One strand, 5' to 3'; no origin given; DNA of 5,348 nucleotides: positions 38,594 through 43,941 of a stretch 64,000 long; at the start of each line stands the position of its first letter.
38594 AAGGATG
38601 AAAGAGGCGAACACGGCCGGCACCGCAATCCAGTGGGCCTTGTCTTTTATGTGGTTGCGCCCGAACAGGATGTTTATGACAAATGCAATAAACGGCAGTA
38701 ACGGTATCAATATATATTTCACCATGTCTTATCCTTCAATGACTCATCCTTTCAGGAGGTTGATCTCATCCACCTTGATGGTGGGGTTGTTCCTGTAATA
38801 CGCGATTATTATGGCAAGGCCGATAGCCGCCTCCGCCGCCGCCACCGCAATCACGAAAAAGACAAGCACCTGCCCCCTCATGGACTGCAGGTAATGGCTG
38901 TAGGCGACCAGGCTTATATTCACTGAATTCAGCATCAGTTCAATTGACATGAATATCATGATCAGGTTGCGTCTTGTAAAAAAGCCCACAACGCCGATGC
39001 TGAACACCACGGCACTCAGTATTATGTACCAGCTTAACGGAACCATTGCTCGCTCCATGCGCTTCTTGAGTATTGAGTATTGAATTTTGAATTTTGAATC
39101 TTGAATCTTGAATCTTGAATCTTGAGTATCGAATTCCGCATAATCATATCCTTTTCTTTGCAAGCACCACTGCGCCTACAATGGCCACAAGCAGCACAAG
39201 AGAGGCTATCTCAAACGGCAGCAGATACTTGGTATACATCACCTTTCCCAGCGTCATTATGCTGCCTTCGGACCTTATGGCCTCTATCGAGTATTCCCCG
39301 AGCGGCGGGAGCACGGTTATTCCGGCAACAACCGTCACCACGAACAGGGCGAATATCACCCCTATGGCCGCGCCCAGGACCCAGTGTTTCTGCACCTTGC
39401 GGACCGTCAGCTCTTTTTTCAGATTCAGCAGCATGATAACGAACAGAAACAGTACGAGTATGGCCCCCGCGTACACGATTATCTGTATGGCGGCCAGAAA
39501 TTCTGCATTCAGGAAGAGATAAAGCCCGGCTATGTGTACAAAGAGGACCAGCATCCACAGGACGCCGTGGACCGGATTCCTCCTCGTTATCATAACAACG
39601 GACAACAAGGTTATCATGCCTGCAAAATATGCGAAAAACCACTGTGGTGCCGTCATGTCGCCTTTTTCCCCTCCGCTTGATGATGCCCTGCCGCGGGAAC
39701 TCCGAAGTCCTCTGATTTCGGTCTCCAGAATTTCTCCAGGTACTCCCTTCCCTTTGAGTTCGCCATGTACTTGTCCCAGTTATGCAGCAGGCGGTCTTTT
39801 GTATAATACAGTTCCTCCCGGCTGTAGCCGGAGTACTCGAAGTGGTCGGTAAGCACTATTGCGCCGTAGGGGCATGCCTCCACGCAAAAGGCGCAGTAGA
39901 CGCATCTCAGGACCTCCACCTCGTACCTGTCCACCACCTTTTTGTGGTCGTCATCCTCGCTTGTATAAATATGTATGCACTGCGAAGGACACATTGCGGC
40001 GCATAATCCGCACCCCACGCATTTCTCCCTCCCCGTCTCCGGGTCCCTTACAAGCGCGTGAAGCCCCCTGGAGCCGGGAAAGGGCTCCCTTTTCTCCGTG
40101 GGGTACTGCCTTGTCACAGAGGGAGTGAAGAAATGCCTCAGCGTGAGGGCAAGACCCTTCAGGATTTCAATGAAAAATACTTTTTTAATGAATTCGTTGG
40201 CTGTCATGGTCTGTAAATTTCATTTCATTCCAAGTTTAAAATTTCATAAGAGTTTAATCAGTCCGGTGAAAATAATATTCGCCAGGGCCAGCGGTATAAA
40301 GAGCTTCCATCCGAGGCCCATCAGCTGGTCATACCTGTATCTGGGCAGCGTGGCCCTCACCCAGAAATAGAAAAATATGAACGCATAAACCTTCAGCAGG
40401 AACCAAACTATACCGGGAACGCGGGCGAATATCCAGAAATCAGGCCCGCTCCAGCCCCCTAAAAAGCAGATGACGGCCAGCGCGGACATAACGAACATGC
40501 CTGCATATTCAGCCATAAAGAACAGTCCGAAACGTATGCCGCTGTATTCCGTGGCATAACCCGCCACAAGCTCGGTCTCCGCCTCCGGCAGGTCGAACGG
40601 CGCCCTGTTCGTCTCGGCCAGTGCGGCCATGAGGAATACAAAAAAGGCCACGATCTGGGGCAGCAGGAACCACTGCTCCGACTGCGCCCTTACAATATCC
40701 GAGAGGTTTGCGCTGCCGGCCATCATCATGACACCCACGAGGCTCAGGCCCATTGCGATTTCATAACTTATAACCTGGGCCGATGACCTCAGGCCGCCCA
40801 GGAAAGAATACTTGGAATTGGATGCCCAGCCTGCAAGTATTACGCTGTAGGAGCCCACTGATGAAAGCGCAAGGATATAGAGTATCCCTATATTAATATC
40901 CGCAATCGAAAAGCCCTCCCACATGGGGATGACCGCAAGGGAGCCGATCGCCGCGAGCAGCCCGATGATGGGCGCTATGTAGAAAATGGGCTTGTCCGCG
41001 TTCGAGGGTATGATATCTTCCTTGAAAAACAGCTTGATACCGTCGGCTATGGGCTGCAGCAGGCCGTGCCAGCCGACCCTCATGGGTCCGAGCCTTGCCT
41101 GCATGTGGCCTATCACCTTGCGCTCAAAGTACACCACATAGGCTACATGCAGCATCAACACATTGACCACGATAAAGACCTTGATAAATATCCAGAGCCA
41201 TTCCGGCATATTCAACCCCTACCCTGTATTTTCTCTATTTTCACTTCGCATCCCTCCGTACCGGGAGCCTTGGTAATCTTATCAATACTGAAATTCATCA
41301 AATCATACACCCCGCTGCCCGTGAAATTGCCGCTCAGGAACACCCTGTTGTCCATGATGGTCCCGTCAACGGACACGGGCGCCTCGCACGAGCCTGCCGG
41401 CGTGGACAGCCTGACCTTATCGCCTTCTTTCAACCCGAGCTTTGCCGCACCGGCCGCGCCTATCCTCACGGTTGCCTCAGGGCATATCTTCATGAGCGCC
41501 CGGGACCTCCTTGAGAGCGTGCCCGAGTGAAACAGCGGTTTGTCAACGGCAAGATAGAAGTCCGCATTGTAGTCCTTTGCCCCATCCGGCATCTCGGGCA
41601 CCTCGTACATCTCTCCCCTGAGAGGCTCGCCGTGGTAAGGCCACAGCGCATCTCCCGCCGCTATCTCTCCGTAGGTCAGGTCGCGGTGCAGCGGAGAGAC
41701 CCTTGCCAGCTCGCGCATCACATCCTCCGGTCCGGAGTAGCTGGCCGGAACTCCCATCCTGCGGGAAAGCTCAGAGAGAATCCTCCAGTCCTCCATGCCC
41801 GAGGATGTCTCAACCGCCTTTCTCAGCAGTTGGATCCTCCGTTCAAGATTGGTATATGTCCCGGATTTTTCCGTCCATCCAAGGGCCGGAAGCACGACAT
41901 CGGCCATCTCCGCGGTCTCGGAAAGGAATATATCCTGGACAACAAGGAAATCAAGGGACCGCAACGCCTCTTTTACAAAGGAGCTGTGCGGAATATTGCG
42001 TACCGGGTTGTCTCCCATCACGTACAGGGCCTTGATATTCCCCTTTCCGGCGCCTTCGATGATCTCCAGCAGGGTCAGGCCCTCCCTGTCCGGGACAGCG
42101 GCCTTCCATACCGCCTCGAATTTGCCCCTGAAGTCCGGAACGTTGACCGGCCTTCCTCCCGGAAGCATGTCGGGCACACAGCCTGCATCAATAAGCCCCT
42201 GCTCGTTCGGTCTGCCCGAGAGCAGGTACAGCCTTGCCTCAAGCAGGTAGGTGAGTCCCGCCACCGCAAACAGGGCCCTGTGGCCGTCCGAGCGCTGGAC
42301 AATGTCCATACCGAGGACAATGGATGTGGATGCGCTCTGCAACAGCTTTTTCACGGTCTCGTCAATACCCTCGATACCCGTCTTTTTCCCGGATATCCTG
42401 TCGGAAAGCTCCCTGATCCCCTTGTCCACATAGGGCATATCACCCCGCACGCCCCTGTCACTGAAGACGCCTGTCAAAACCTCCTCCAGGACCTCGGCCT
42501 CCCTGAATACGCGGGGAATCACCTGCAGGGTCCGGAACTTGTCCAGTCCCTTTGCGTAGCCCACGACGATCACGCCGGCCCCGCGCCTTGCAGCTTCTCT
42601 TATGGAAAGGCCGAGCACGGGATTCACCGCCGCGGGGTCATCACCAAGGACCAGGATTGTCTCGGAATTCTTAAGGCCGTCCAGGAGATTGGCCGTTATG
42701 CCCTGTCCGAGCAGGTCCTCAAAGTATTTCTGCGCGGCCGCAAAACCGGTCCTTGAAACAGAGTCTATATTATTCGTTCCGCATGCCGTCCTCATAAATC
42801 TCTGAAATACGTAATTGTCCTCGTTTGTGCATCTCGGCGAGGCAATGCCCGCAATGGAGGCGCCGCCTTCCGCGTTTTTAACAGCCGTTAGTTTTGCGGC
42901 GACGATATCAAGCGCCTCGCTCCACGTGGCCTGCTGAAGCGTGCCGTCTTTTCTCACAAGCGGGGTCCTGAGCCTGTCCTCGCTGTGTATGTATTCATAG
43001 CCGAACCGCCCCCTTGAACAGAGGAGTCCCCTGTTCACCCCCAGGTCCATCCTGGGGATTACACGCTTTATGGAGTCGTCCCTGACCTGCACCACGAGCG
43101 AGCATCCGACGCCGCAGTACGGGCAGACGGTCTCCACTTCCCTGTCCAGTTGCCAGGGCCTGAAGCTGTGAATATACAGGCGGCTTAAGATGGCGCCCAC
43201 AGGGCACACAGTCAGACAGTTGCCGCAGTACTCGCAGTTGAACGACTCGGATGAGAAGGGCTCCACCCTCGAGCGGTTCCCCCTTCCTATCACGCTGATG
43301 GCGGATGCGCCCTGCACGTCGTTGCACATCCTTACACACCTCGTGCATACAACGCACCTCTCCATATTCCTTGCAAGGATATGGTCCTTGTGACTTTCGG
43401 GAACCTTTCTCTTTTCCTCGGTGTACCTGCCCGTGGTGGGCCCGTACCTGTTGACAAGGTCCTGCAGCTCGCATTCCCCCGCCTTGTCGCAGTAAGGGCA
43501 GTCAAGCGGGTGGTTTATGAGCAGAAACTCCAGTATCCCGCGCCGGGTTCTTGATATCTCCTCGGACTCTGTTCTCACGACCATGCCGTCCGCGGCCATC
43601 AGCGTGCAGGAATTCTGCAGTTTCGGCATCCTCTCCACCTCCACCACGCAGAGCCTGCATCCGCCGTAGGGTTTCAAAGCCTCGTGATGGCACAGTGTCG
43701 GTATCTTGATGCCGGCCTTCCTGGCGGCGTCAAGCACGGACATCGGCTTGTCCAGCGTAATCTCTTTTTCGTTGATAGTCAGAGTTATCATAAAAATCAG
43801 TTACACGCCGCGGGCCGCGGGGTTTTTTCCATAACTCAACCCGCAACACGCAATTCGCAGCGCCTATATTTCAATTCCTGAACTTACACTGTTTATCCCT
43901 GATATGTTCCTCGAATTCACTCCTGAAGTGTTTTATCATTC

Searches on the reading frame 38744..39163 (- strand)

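Call 92: search_protein_families(library=pfam, proteins=[window:38744-39163:-], max_evalue=0.00001)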
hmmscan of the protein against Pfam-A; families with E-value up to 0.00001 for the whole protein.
window:38744-39163:- (139 aa): 1 family
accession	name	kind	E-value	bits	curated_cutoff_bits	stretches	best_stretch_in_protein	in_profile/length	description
PF00420.29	Oxidored_q2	-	2e-30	104.8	26.1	1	46-139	2-95/95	NADH-ubiquinone/plastoquinone oxidoreductase chain 4L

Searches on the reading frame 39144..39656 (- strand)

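Call 92: search_protein_families(library=pfam, proteins=[window:39144-39656:-], max_evalue=0.00001)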
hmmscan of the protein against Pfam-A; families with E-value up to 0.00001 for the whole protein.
window:39144-39656:- (170 aa): 1 family
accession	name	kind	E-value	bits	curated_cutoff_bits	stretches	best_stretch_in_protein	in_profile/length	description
PF00499.25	Oxidored_q3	-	1.7e-41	141.8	33.2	1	19-165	2-146/146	NADH-ubiquinone/plastoquinone oxidoreductase chain 6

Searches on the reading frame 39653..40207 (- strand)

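Call 5: search_protein_families(library=pfam, proteins=[window:39653-40207:-], max_evalue=0.00001)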
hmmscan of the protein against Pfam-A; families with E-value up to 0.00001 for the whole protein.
window:39653-40207:- (184 aa): 10 families
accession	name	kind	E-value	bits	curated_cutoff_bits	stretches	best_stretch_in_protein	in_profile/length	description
PF00037.32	Fer4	-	1.4e-11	44.1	21.1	0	100-117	6-23/24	4Fe-4S binding domain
PF12838.12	Fer4_7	-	3.4e-11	43.9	27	1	62-116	1-52/52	4Fe-4S dicluster domain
PF13484.11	Fer4_16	-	2.6e-09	38.2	30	0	101-135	1-32/66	4Fe-4S double cluster binding domain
PF13183.11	Fer4_8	-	3e-09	37.7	27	0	98-132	1-35/68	4Fe-4S dicluster domain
PF13187.11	Fer4_9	-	1.7e-07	31.6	27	1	62-117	1-52/52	4Fe-4S dicluster domain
PF14697.11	Fer4_21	-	2.9e-07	31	35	0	60-117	5-57/59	4Fe-4S dicluster domain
PF13237.11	Fer4_10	-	6.2e-07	29.7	25.5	1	60-113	6-53/53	4Fe-4S dicluster domain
PF12797.12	Fer4_2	-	3e-06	27.3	24.5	0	60-75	7-22/22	4Fe-4S binding domain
PF25160.1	LdpA_Fe-S-bd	-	3.6e-06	27.1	27.6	0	58-81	23-46/49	LdpA Fe-S cluster-binding domain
PF12837.12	Fer4_6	-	6.2e-06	26.4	25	0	101-117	8-24/24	4Fe-4S binding domain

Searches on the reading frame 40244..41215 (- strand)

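Call 5: search_protein_families(library=pfam, proteins=[window:40244-41215:-], max_evalue=0.00001)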
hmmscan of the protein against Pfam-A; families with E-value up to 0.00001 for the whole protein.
window:40244-41215:- (323 aa): 1 family
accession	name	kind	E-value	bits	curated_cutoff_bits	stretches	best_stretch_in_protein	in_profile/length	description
PF00146.26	NADHdh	-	2.8e-129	431.2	27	1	11-317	1-297/298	NADH dehydrogenase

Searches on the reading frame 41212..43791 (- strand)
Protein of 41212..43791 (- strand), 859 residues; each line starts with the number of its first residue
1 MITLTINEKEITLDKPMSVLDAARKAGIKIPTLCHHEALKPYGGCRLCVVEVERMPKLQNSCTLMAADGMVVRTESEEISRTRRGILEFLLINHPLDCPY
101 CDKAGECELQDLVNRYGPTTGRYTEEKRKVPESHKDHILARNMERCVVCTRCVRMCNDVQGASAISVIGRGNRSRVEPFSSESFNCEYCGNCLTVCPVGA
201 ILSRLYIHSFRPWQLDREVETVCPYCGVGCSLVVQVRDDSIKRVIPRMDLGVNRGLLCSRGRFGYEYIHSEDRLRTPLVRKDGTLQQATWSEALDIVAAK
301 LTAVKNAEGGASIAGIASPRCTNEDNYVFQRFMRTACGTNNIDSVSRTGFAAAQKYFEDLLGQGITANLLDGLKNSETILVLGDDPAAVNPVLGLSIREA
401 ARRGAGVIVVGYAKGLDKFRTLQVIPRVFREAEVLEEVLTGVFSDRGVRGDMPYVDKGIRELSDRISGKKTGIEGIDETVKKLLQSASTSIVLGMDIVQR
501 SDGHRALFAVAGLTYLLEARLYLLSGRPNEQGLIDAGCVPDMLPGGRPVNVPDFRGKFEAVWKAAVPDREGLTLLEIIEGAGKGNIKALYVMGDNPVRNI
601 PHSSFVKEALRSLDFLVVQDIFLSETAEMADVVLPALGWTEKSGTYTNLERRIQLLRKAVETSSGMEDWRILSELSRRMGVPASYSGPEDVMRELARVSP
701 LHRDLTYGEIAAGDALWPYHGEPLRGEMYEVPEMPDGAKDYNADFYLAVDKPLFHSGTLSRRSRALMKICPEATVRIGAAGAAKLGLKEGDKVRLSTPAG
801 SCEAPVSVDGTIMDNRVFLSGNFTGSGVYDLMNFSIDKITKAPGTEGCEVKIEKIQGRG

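Call 5: search_protein_families(library=pfam, proteins=[window:41212-43791:-], max_evalue=0.00001)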
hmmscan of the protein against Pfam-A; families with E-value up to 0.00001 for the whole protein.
window:41212-43791:- (859 aa): 9 families
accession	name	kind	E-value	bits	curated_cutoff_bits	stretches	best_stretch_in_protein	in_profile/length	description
PF00384.28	Molybdopterin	-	7.3e-51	173.7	24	1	273-677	1-352/353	Molybdopterin oxidoreductase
PF10588.14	NADH-G_4Fe-4S_3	-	2.6e-18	65.7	27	1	83-120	1-38/40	NADH-ubiquinone oxidoreductase-G iron-sulfur binding region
PF04879.21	Molybdop_Fe4S4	-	9.3e-17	61.2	22.7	1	218-270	3-55/55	Molybdopterin oxidoreductase Fe4S4 domain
PF13510.11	Fer2_4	-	9.4e-17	61.3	22.8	1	1-76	3-81/82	2Fe-2S iron-sulfur cluster binding domain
PF22117.2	Fer4_Nqo3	-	2.1e-16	60.3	27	1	140-201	5-66/67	NADH-quinone oxidoreductase subunit 3, ferredoxin-like domain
PF01568.27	Molydop_binding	-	1.1e-11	45.2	26.8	1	754-848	12-109/110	Molydopterin dinucleotide binding domain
PF00111.32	Fer2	-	2.6e-07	30.9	21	1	5-53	2-48/77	2Fe-2S iron-sulfur cluster binding domain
PF12838.12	Fer4_7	-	4.9e-07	30.6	27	1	145-200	1-52/52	4Fe-4S dicluster domain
PF14697.11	Fer4_21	-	6.9e-06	26.5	35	1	143-201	5-57/59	4Fe-4S dicluster domain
